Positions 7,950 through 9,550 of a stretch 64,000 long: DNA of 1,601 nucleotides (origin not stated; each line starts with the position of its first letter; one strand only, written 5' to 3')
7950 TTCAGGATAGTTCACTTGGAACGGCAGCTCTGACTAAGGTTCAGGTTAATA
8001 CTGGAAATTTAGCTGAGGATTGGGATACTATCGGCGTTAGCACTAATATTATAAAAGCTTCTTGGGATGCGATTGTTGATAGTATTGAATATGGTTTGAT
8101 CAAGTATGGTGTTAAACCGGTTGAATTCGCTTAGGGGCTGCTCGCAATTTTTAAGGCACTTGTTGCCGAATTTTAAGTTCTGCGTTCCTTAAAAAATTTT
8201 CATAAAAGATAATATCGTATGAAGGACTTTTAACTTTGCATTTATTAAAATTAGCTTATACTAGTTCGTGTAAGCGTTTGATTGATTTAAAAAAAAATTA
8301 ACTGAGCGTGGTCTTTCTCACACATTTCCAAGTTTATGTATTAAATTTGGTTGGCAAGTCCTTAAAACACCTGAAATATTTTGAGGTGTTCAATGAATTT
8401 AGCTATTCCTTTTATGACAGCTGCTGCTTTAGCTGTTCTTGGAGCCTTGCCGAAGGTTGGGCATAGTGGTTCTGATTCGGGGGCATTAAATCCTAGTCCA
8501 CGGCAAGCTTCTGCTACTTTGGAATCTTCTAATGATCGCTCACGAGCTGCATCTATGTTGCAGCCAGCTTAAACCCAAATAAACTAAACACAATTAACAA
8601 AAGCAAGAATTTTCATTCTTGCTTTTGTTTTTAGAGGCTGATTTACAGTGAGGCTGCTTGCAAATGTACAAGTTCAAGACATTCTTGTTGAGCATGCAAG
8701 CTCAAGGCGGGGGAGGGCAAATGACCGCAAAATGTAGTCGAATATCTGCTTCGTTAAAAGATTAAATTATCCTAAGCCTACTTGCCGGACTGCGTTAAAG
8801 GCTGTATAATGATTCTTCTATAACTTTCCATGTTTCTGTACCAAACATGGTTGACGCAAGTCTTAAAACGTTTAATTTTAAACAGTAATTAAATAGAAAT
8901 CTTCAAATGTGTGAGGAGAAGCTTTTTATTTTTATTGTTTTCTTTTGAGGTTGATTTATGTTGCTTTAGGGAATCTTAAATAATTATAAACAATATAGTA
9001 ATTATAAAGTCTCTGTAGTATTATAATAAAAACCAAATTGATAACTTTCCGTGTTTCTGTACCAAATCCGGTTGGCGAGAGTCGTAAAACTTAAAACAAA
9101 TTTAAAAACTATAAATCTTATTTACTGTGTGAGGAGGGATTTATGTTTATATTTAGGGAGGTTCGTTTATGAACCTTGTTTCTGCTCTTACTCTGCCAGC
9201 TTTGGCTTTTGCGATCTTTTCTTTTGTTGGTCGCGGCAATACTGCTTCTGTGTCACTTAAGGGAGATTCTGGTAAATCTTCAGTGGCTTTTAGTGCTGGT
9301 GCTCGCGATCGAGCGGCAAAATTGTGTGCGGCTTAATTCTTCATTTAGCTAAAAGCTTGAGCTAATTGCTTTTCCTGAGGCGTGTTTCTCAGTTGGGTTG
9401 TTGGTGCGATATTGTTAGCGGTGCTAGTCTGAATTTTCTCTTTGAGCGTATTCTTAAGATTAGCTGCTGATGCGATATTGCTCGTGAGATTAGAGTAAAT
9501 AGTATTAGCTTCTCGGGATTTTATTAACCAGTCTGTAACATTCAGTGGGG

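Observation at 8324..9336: Tandem triplicated cassette: conserved structured leader plus small hydrophobic-N-terminus peptide genes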

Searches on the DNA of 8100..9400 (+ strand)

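Call 14: search_rna_families(source=window, start=8100, end=9400, threshold=evalue, max_evalue=10, show_alignments=5)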
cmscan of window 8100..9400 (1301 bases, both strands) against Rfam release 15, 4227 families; matches with E-value up to 10: 10.
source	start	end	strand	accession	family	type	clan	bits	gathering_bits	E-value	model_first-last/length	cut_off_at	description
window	8579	8630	+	RF02343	ar9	Gene; sRNA;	-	21.7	45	0.75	1-149/149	no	Alphaproteobacterial sRNA ar9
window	9096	9179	+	RF00474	snosnR57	Gene; snRNA; snoRNA; CD-box;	-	21.4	50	3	1-95/95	no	Small nucleolar RNA snR57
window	8596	8629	-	RF04134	MIR7504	Gene; miRNA;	-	18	83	5.7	1-124/124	no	MIR7504 microRNA precursor family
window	8596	8629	+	RF04134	MIR7504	Gene; miRNA;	-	18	83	5.7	1-124/124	no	MIR7504 microRNA precursor family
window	8592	8632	+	RF02737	Rev13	Gene; antisense;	-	17.4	242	0.088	80-122/354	no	Soft rot Enterobacteriaceae Rev 13 asRNA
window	8454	8530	+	RF04277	mir-1268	Gene; miRNA;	-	16.9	83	6.8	1-52/52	no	mir-1268 microRNA precursor family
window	8905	8928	+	RF01701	Cyano-1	Gene; sRNA;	-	16.7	41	9.8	1-69/69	no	Cyano-1 RNA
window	8596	8631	+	RF00855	mir-254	Gene; miRNA;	-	15.9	70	6.5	1-63/63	no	mir-254 microRNA precursor family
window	8234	8317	+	RF01669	P14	Gene; sRNA;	-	14.8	45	5.7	1-146/146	no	Pseudomonas sRNA P14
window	8906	8938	-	RF01675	CrcZ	Gene; sRNA;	-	14.6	95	0.23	1-398/398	no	Pseudomonas sRNA CrcZ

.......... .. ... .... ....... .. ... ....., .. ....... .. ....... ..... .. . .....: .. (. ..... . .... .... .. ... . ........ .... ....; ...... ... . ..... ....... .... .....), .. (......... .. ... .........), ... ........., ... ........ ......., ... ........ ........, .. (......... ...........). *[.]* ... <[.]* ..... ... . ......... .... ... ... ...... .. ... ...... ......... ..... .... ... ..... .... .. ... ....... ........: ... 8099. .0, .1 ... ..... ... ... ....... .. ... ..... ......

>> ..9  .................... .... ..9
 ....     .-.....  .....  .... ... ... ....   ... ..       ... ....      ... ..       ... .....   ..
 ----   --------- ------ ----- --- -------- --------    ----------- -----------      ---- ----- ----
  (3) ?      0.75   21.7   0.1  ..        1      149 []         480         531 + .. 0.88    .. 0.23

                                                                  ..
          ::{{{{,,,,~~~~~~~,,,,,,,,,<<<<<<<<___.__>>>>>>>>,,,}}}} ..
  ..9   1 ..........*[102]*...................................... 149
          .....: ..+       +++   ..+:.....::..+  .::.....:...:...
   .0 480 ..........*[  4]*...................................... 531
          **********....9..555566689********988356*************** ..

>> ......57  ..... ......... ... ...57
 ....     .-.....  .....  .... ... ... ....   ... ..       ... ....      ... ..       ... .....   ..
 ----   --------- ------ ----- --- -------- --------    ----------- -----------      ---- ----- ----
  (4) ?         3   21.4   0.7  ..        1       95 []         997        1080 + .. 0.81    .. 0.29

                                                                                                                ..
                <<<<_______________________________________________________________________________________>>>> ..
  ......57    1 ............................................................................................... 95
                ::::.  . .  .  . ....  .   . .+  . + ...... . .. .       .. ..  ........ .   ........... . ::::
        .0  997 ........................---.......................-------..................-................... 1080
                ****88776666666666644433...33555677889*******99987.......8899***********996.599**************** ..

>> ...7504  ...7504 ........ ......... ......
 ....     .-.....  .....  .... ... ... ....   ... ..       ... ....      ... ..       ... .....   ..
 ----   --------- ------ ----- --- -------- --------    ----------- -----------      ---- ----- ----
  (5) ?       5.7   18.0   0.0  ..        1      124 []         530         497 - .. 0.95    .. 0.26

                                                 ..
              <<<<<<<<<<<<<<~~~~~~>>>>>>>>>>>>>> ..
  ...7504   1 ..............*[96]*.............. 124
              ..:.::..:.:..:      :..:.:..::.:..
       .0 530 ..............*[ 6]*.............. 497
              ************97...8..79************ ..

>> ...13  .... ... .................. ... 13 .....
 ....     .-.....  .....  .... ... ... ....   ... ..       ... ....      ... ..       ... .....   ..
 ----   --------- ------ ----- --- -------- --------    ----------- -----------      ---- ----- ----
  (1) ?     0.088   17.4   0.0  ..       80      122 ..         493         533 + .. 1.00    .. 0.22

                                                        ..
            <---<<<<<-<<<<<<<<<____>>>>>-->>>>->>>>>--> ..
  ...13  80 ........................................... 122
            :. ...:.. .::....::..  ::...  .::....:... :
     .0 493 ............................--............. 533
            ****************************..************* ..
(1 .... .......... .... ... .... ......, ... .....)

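Call 17: search_rna_families(source=window, start=8810, end=9180, threshold=evalue, max_evalue=10, show_alignments=8)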
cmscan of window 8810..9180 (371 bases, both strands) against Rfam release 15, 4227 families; matches with E-value up to 10: 4.
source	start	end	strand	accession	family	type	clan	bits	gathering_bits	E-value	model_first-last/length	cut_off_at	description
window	9096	9179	+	RF00474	snosnR57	Gene; snRNA; snoRNA; CD-box;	-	21.4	50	0.85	1-95/95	no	Small nucleolar RNA snR57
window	8905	8928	+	RF01701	Cyano-1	Gene; sRNA;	-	16.7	41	2.8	1-69/69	no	Cyano-1 RNA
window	8906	8938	-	RF01675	CrcZ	Gene; sRNA;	-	14.6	95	0.065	1-398/398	no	Pseudomonas sRNA CrcZ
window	9123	9180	+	RF01701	Cyano-1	Gene; sRNA;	-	14.6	41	8.3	1-69/69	no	Cyano-1 RNA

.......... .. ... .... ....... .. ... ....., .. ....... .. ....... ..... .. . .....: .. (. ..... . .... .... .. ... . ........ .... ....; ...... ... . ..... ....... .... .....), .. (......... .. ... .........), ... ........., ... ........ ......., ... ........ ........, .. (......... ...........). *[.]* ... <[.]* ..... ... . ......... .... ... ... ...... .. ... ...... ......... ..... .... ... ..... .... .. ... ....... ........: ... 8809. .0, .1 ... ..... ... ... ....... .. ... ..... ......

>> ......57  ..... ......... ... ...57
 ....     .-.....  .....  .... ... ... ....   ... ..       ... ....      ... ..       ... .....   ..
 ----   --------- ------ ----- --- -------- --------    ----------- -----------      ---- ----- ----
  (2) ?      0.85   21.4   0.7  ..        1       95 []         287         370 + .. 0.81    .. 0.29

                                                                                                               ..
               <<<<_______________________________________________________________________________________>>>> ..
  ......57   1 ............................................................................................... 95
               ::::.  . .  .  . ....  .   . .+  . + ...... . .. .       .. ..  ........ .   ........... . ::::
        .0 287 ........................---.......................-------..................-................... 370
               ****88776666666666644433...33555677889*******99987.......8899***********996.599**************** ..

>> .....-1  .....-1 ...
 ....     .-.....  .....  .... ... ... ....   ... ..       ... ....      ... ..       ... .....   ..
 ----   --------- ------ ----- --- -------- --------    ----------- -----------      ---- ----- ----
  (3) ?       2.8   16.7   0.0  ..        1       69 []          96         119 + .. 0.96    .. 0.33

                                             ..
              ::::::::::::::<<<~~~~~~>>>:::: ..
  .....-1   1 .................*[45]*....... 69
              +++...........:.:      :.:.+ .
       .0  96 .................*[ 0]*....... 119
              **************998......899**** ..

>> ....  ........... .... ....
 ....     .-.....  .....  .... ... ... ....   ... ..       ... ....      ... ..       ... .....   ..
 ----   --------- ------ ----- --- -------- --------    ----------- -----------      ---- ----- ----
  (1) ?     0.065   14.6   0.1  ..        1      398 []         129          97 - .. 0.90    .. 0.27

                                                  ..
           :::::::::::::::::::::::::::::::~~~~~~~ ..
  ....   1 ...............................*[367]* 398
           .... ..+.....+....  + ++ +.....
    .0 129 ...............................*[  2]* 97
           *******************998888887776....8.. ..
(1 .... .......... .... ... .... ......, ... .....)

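Call 53: build_rna_model(alignment_id=A4, structure=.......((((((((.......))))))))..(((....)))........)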
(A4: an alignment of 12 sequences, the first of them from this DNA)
Model R1 built from alignment A4 (12 sequences, 50 columns); structure: as given.
model positions 50; base pairs 11; branch points 1; effective number of sequences 3.77; information 1.106 bits per position. Calibrated on 0.2 Mb of random sequence (short: E-values are rough).
structure used (alignment columns):
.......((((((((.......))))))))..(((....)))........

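Call 55: search_with_rna_model(model_id=R1, sources=[window, L005, L007, L008, L009, L010, L011, L012, L013, L014, L015, L016, L018, L020, L006, L017, L019], max_evalue=1, make_alignment=true)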
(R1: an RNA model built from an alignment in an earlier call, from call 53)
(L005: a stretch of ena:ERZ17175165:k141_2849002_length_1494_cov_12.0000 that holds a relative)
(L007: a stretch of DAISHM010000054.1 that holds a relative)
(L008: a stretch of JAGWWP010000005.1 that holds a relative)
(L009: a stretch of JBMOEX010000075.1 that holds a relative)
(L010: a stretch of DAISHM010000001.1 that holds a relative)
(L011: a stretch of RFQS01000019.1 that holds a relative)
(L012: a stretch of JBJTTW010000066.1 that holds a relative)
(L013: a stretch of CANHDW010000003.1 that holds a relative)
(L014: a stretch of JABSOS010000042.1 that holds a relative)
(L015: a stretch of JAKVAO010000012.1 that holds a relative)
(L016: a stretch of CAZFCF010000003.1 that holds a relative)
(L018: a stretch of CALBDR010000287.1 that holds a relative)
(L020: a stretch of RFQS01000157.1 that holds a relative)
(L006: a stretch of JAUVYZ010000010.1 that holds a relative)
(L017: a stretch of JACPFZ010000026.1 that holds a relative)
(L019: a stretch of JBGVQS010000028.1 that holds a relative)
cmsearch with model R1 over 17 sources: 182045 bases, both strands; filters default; matches with E-value up to 1: 31.
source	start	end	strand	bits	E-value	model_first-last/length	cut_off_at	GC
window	9042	9091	+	76.9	1.4e-16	1-50/50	no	0.44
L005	612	661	+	76.9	1.4e-16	1-50/50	no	0.44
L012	7006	7055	+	76.9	1.4e-16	1-50/50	no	0.44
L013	7507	7556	+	76.9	1.4e-16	1-50/50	no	0.44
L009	1869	1918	-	76.6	1.7e-16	1-50/50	no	0.42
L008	5788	5837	-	75.7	2.9e-16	1-50/50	no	0.42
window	8821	8870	+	74.6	5.3e-16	1-50/50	no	0.38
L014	5434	5483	+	74.4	6.3e-16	1-50/50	no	0.34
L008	6264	6313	-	74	7.8e-16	1-50/50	no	0.36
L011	1004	1053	-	74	7.8e-16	1-50/50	no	0.36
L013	7285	7334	+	74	7.8e-16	1-50/50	no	0.36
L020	5082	5131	-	73.9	8.5e-16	1-50/50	no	0.4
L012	6782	6831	+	73.7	9.3e-16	1-50/50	no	0.38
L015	2838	2887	-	73.6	9.9e-16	1-50/50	no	0.36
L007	5382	5431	-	73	1.4e-15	1-50/50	no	0.44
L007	5574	5623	-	71.1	4.5e-15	1-50/50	no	0.34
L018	5871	5920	-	70.5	6.4e-15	1-50/50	no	0.3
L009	2140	2189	-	69.8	9.6e-15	1-50/50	no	0.38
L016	4598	4667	-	47.4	6.1e-09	1-50/50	no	0.36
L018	6235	6283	-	46.4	1.1e-08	1-50/50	no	0.33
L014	5055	5103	+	45.3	2.1e-08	1-50/50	no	0.35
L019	292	349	-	44.4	3.7e-08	1-50/50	no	0.41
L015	3232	3280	-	41.6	1.9e-07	1-50/50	no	0.33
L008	6852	6900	-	41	2.8e-07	1-50/50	no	0.31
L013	6781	6829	+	41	2.8e-07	1-50/50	no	0.31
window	8321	8369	+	40.1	4.7e-07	1-50/50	no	0.31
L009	2554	2602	-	40.1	4.7e-07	1-50/50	no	0.31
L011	1502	1550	-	40.1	4.7e-07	1-50/50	no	0.31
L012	6186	6234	+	39.4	7.3e-07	1-50/50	no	0.33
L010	842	890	-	37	3.1e-06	1-50/50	no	0.33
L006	5305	5349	+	25.7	0.0026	1-50/50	no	0.36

Alignment A5: 31 matches aligned to the model, 79 columns, each read 5' to 3' on its own strand. Consensus structure (alignment columns), stored with it:
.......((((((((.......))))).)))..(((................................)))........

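Call 68: search_with_rna_model(model_id=R1, sources=[L021, L022, L023], max_evalue=1, show_alignments=7)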
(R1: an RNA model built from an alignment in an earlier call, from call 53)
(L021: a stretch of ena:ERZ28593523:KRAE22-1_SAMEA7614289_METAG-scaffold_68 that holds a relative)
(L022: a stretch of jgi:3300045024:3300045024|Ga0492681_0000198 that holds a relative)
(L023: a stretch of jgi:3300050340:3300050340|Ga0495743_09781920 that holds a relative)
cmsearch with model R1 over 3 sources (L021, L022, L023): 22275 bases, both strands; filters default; matches with E-value up to 1: 8.
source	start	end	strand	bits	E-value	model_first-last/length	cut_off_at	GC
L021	3675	3724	-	76.6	2e-17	1-50/50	no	0.42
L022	5418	5467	-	76.6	2e-17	1-50/50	no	0.42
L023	2884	2933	-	76.6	2e-17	1-50/50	no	0.42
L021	6181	6230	-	74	9.6e-17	1-50/50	no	0.36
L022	5689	5738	-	69.8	1.2e-15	1-50/50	no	0.38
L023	3155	3203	-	66.5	8.2e-15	2-50/50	5'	0.37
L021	6589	6637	-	40.1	5.7e-08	1-50/50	no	0.31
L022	6103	6151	-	40.1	5.7e-08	1-50/50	no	0.31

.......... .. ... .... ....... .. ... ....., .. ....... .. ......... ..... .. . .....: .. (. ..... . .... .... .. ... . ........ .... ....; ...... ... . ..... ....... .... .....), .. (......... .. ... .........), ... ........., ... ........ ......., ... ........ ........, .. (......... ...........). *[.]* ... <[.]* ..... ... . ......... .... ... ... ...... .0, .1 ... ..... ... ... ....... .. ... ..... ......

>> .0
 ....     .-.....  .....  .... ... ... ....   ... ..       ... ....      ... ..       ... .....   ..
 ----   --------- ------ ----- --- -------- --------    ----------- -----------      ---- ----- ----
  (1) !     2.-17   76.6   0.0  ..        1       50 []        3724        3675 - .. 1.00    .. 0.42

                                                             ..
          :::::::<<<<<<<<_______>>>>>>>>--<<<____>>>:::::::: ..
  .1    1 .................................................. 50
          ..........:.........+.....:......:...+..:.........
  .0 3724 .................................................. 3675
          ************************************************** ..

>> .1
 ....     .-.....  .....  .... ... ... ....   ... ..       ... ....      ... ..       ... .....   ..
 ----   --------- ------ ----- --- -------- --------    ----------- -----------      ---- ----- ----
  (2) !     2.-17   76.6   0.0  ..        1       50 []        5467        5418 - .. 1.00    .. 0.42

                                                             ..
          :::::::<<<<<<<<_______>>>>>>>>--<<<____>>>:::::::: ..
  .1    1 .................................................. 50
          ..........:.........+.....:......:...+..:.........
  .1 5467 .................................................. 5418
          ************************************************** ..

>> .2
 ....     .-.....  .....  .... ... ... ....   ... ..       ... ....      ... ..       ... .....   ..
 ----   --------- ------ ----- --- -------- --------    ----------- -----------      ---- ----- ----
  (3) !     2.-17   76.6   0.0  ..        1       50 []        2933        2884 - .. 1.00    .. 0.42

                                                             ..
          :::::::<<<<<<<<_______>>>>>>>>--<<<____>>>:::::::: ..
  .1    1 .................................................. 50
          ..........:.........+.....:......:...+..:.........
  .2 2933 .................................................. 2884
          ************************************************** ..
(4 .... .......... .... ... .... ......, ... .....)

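Call 106: search_dna_similar(query=window:9036-9140:+, collection=plasmids, mode=distant, max_evalue=1, max_rows=10)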
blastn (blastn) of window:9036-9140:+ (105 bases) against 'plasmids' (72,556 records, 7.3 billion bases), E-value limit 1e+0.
Records with a match: 13; places in all: 13; records where one place covers at least 80% of the query: 0.
Best place of each record, by identity: 90-95% 4; 80-90% 9.
By first word of the organism name: Listeria 4; Borrelia 2; Fusobacteria 1; Metabacillus 1; Deferribacter 1; Fusobacterium 1; Enterococcus 1; Clostridium 1; Escherichia 1.
By predicted mobility (MOB-suite, as given by PLSDB): non-mobilizable 12; conjugative 1.
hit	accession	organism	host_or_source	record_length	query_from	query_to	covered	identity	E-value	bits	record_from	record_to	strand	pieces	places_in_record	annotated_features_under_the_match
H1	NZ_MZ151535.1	Listeria seeligeri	-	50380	47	89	41%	82.2%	9e-1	40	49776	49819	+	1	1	Rgg/GadR/MutR family transcriptional regulator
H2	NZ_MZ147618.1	Listeria ivanovii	-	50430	47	89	41%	82.2%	9e-1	40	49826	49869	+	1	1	Rgg/GadR/MutR family transcriptional regulator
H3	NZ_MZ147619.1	Listeria ivanovii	-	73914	47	89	41%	82.2%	9e-1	40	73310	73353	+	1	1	Rgg/GadR/MutR family transcriptional regulator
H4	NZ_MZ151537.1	Listeria seeligeri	-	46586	47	89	41%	82.2%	9e-1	40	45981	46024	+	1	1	Rgg/GadR/MutR family transcriptional regulator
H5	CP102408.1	Fusobacteria bacterium ZRK30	pure culture,cold seep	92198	43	83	39%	82.9%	3e-1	42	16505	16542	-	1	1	none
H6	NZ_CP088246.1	Metabacillus sp. B2-18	single cell,human skin swab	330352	56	94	37%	82.1%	9e-1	40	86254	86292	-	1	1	cytochrome c oxidase assembly protein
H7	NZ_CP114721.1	Borrelia miyamotoi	Ixodes ricinus,Ixodes ricinus larvae ...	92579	52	88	35%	86.5%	3e-1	42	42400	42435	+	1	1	none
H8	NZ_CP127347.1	Borrelia miyamotoi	Ixodes ricinus,eggs,eggs of a tick ...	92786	52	88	35%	86.5%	3e-1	42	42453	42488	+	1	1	none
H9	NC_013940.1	Deferribacter desulfuricans SSM1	-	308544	56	91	34%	83.3%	9e-1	39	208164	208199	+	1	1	none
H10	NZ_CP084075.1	Fusobacterium vincentii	-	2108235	51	80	29%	90.0%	3e-1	42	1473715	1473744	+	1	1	none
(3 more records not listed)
